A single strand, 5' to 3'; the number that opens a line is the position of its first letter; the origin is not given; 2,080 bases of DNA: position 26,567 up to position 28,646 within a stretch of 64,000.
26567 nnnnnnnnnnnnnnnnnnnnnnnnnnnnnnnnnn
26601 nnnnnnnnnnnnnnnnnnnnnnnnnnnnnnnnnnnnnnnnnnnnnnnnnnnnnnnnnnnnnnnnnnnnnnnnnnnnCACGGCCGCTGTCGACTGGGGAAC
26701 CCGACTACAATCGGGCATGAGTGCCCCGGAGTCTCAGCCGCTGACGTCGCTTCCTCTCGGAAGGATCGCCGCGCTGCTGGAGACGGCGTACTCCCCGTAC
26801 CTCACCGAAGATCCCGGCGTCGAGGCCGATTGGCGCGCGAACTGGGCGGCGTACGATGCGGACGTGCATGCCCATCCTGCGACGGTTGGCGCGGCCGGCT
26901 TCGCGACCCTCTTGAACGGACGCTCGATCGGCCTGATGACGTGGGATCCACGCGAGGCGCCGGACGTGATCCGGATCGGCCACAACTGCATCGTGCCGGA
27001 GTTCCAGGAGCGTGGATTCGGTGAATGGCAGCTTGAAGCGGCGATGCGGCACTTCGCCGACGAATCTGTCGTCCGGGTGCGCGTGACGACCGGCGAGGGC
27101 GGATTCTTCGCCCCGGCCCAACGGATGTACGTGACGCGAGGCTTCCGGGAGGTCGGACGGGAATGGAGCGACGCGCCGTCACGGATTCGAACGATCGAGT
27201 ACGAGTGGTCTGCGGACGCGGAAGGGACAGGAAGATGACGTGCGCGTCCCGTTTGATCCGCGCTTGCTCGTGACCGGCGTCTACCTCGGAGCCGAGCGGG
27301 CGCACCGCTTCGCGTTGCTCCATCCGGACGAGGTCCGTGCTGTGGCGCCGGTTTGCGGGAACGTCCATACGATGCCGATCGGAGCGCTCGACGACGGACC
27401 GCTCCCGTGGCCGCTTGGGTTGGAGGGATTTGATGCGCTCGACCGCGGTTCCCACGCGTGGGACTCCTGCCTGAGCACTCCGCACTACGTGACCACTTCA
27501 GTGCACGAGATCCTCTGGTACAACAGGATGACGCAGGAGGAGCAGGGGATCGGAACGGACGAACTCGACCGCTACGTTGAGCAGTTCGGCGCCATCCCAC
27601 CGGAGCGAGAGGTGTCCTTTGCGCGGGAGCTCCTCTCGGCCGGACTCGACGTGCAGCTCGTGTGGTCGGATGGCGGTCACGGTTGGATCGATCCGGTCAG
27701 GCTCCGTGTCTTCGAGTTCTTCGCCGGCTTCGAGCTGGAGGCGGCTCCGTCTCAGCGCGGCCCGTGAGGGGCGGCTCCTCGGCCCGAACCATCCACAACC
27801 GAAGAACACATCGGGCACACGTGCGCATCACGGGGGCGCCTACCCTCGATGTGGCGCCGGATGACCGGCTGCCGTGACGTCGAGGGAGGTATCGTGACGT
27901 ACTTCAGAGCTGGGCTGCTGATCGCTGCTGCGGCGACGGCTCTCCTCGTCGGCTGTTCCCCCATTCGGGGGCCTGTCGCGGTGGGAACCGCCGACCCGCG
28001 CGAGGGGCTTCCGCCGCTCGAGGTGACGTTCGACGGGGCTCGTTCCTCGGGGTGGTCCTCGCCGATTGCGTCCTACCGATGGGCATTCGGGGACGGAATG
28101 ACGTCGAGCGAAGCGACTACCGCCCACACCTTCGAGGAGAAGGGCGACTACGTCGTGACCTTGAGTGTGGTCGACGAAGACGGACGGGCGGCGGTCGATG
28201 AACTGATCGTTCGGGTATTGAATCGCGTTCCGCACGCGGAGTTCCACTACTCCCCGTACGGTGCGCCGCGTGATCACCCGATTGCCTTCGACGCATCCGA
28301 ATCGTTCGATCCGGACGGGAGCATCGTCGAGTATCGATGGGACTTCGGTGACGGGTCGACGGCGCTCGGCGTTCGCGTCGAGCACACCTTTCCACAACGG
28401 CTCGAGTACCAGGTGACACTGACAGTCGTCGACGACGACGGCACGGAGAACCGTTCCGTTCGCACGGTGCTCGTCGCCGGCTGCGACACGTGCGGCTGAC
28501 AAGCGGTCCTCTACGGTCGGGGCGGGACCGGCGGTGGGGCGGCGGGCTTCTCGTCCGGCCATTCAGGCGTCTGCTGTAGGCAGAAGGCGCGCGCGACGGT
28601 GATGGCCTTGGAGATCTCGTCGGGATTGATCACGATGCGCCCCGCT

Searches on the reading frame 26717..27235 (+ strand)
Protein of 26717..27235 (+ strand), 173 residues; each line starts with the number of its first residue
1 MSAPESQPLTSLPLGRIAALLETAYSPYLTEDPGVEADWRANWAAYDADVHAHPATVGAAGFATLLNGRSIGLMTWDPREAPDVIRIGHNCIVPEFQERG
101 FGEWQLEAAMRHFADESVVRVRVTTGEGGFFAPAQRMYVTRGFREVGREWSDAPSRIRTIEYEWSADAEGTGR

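Call 10: search_protein_families(library=pfam, proteins=[window:26717-27235:+], max_evalue=0.01)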
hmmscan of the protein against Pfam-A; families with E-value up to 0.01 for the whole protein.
window:26717-27235:+ (173 aa): 1 family
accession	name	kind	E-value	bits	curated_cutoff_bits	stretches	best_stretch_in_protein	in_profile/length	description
PF00583.31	Acetyltransf_1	-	0.0025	18.5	20.7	1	59-143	33-116/116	Acetyltransferase (GNAT) family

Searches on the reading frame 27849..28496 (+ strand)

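Call 10: search_protein_families(library=pfam, proteins=[window:27849-28496:+], max_evalue=0.01)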
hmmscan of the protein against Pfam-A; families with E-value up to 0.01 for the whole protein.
window:27849-28496:+ (216 aa): 8 families
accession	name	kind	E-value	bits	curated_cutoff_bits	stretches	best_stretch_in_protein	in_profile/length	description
PF18911.6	PKD_4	-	7.1e-40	135.4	27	2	140-204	15-80/85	PKD domain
PF00801.26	PKD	-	8e-29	99.9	23.5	2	133-206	5-78/80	PKD domain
PF22352.2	K319L-like_PKD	-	1.3e-11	44.8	27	2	54-123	9-84/84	K319L-like, PKD domain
PF18981.6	InlK_D3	-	2.2e-05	24.9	25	0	91-119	42-71/75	Internalin K domain (D3/D4)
PF06832.18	BiPBP_C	-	0.0065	16.8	26.8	0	85-115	58-86/90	Penicillin-Binding Protein C-terminus Family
PF16820.11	PKD_3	-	0.0072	16.6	26.3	0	74-107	33-66/68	PKD-like domain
PF16403.11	Bact_surface_Ig-like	-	0.0074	16.7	27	0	186-209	48-71/71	Bacterial surface protein, Ig-like domain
PF21027.3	Sde0182_C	-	0.0075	17.3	27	0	145-164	2-21/83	Cellulose-binding protein Sde0182, C-terminal domain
